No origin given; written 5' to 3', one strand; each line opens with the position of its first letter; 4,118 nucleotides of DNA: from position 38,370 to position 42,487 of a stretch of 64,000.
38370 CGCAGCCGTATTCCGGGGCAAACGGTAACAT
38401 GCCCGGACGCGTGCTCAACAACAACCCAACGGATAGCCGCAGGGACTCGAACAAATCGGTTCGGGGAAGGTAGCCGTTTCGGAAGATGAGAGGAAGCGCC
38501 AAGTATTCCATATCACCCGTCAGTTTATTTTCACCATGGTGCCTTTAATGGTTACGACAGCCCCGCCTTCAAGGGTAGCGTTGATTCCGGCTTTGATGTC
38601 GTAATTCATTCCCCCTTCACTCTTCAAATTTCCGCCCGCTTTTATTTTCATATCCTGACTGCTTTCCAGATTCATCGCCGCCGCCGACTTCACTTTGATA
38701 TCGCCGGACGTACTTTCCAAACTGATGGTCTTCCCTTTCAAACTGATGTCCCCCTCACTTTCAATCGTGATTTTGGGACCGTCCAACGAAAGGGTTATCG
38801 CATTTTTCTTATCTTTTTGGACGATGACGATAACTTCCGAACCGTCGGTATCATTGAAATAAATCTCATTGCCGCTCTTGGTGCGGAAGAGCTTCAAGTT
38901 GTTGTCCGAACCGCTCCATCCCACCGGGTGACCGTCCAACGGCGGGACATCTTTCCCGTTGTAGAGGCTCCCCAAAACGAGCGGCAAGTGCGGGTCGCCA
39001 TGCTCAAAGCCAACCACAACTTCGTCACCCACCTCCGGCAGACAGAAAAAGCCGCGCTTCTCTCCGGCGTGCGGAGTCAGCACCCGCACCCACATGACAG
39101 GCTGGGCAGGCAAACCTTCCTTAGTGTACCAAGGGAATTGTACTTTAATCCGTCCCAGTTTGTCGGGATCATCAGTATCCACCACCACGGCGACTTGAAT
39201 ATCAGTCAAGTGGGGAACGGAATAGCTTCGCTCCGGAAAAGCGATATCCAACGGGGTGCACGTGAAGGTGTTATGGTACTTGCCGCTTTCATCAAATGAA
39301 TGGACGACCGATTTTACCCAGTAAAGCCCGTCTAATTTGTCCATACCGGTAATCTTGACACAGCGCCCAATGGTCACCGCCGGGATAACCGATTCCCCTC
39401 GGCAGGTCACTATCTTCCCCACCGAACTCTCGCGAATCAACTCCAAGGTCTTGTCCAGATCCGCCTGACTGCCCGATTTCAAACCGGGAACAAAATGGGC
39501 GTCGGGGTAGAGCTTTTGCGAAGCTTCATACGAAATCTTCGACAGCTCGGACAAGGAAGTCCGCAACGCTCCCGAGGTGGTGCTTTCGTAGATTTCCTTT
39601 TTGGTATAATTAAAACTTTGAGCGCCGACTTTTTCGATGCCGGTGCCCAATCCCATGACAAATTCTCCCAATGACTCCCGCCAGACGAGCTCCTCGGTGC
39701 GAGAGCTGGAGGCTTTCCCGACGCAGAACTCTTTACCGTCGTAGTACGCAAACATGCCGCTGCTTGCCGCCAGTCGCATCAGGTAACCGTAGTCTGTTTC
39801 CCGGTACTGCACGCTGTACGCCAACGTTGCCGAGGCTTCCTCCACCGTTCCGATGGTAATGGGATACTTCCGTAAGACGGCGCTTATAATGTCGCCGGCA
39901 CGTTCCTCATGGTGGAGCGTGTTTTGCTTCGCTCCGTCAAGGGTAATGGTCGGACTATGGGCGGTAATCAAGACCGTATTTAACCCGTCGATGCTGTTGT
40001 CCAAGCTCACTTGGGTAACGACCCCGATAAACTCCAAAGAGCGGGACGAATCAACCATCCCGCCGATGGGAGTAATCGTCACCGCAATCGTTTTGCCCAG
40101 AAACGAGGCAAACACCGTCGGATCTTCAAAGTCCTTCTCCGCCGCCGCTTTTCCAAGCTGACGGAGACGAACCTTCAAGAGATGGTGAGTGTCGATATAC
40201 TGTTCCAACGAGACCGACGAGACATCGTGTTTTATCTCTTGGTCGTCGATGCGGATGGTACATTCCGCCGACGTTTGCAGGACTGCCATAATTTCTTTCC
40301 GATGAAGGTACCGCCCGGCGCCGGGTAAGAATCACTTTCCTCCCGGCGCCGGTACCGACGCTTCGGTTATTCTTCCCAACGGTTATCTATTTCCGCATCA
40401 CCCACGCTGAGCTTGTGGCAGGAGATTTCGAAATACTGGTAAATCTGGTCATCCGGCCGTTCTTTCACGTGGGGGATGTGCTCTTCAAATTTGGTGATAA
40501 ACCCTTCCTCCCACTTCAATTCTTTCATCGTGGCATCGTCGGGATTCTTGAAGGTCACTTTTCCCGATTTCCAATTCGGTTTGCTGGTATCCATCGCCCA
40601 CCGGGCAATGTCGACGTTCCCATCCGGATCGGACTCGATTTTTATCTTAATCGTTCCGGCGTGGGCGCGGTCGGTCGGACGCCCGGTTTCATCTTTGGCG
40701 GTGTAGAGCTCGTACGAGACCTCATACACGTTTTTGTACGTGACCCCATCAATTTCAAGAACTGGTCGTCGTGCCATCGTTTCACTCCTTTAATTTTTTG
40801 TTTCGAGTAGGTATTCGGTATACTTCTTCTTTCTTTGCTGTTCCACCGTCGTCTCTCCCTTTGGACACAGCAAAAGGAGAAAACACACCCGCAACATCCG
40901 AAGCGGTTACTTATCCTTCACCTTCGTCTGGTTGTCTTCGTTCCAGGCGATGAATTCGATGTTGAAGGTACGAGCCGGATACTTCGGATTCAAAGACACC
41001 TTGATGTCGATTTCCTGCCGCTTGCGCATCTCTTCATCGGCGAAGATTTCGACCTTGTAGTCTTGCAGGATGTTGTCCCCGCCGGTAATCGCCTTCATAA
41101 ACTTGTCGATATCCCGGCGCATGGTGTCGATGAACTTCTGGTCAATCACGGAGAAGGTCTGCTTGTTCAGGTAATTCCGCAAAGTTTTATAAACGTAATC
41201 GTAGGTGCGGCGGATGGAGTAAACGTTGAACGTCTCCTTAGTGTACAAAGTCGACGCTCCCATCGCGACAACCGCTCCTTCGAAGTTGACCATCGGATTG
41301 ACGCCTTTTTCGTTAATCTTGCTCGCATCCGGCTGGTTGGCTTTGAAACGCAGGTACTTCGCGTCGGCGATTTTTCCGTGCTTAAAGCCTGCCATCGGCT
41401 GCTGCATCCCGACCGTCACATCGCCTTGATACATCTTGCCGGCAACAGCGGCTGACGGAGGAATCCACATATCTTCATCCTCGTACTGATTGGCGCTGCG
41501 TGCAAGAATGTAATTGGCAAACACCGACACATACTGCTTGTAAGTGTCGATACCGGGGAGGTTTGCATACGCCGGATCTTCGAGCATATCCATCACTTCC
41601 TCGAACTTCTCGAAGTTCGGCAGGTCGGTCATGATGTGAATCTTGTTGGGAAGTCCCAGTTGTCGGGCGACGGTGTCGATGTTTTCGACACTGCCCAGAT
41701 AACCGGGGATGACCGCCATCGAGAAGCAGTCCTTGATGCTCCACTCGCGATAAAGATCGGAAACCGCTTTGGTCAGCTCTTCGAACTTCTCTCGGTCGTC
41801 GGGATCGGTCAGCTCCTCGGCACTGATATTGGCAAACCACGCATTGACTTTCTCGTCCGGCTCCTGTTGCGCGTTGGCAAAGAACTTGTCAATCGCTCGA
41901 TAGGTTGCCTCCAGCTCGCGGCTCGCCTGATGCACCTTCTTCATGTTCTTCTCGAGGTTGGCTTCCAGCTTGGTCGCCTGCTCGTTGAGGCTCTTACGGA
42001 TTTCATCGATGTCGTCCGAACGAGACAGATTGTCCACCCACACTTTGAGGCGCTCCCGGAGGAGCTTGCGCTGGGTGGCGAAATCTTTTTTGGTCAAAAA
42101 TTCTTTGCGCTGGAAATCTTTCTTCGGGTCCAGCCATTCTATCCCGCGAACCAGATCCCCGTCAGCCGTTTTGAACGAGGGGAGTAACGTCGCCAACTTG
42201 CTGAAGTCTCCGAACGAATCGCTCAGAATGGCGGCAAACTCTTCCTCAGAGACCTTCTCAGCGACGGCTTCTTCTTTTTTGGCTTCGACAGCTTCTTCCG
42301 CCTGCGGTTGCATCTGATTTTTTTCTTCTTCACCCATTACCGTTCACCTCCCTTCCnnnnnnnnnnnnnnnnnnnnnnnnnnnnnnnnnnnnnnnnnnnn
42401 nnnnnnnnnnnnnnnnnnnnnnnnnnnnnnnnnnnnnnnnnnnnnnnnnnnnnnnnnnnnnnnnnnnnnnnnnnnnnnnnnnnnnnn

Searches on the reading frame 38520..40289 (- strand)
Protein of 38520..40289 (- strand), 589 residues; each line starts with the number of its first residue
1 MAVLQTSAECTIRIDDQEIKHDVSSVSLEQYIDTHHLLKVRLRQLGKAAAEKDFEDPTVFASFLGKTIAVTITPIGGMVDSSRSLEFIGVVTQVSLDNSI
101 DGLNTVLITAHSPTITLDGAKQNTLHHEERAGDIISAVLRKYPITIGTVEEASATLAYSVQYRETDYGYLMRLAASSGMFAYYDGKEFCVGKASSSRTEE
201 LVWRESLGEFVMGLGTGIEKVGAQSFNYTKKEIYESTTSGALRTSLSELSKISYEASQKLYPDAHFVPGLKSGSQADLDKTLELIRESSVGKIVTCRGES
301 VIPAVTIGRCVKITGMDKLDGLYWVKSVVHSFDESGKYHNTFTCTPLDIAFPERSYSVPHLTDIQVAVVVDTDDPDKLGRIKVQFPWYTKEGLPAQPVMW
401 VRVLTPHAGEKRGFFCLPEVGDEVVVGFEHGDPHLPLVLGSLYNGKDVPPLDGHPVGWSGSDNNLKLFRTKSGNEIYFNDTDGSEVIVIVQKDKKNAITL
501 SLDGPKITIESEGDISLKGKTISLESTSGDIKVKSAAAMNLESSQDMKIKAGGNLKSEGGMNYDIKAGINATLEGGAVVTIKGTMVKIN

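Call 6: search_protein_families(library=pfam, proteins=[window:38520-40289:-], max_evalue=0.1)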
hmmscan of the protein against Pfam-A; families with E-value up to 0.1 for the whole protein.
window:38520-40289:- (589 aa): 7 families
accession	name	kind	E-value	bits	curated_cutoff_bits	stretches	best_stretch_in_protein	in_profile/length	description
PF04717.18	Phage_base_V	-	4.1e-26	91.6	23.8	1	366-443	2-75/75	Type VI secretion system/phage-baseplate injector OB domain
PF05954.17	Phage_GPD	-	3.6e-16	59.6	30.1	1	60-333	23-302/305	Phage tail baseplate hub (GPD)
PF20093.5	DUF6484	-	5.8e-05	24.1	27.6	1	412-441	39-60/61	Domain of unknown function (DUF6484)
PF13349.12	DUF4097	-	0.0066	16.3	22.9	1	476-542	54-121/247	Toastrack DUF4097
PF24032.1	YQBQ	-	0.04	13.8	27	0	87-161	43-112/294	YQBQ-like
PF12059.13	DUF3540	-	0.046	14.1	27.9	0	515-551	64-99/199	Protein of unknown function (DUF3540)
PF04790.18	Sarcoglycan_1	-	0.063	13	32.5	0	496-544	167-217/259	Sarcoglycan complex subunit protein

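Call 9: search_protein_families(library=ncbifam, proteins=[window:38520-40289:-], max_evalue=0.1)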
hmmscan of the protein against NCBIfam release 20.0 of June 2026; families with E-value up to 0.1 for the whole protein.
window:38520-40289:- (589 aa): 5 families
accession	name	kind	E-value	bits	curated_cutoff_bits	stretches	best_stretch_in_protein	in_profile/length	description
TIGR03361.1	VI_Rhs_Vgr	subfamily_domain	3.3e-46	157.9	186.35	1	60-498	42-500/513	type VI secretion system tip protein TssI/VgrG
NF033848.1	VgrG_rel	hypoth_equivalog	1.1e-44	152.6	275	1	70-530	60-542/547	VgrG-related protein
TIGR01646.1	vgr_GE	subfamily_domain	1.9e-41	142.6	121.8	2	331-489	314-475/480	type VI secretion system tip protein VgrG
NF041249.1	T6SS_TssI_Fran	equivalog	2e-05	24.6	100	1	492-583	71-157/163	type VI secretion system tip protein TssI/VgrG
TIGR01644.1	phage_P2_V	subfamily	0.0011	18.5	46.75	0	400-450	35-84/192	phage baseplate assembly protein V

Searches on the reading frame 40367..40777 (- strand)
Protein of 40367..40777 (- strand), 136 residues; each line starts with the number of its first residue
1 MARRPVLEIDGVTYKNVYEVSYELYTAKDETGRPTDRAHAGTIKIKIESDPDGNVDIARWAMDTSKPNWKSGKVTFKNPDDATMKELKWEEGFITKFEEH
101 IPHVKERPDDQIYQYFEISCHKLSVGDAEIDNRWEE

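Call 6: search_protein_families(library=pfam, proteins=[window:40367-40777:-], max_evalue=0.1)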
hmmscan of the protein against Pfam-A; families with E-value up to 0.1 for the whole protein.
window:40367-40777:- (136 aa): 1 family
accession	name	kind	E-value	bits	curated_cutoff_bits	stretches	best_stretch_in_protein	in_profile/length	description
PF17642.6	TssD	-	2.5e-22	79.5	25.8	1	5-135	5-128/128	Hemolysin coregulated protein Hcp (TssD)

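Call 9: search_protein_families(library=ncbifam, proteins=[window:40367-40777:-], max_evalue=0.1)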
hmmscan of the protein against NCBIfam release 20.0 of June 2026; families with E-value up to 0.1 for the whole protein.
window:40367-40777:- (136 aa): 0 families

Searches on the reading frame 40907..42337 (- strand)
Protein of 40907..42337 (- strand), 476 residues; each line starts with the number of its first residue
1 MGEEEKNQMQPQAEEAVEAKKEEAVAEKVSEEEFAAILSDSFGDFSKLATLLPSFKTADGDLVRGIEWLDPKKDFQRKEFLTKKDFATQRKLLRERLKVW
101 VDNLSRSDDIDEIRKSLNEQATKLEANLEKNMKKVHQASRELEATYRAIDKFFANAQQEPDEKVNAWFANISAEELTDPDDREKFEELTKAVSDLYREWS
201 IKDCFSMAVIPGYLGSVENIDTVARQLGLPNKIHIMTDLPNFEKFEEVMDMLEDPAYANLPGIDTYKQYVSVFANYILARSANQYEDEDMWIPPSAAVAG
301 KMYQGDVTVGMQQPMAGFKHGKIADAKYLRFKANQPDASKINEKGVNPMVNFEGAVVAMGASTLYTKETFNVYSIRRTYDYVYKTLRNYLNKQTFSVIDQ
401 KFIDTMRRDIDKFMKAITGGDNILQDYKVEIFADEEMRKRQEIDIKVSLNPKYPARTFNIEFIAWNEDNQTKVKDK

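Call 9: search_protein_families(library=ncbifam, proteins=[window:40907-42337:-], max_evalue=0.1)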
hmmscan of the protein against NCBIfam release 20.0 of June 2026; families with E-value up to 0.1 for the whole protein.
window:40907-42337:- (476 aa): 1 family
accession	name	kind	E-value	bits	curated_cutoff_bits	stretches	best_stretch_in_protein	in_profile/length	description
NF011325.0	PRK14738.1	equivalog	0.079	12.2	263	0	108-175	133-196/206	guanylate kinase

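Call 69: search_protein_families(library=pfam, proteins=[window:40907-42337:-], max_evalue=0.001)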
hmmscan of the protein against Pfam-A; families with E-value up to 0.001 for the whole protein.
window:40907-42337:- (476 aa): 1 family
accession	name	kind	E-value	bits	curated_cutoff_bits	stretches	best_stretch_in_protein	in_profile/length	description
PF17541.7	TssC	-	2.4e-72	244.7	25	1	63-469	21-420/430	Type VI secretion system, TssC, VipB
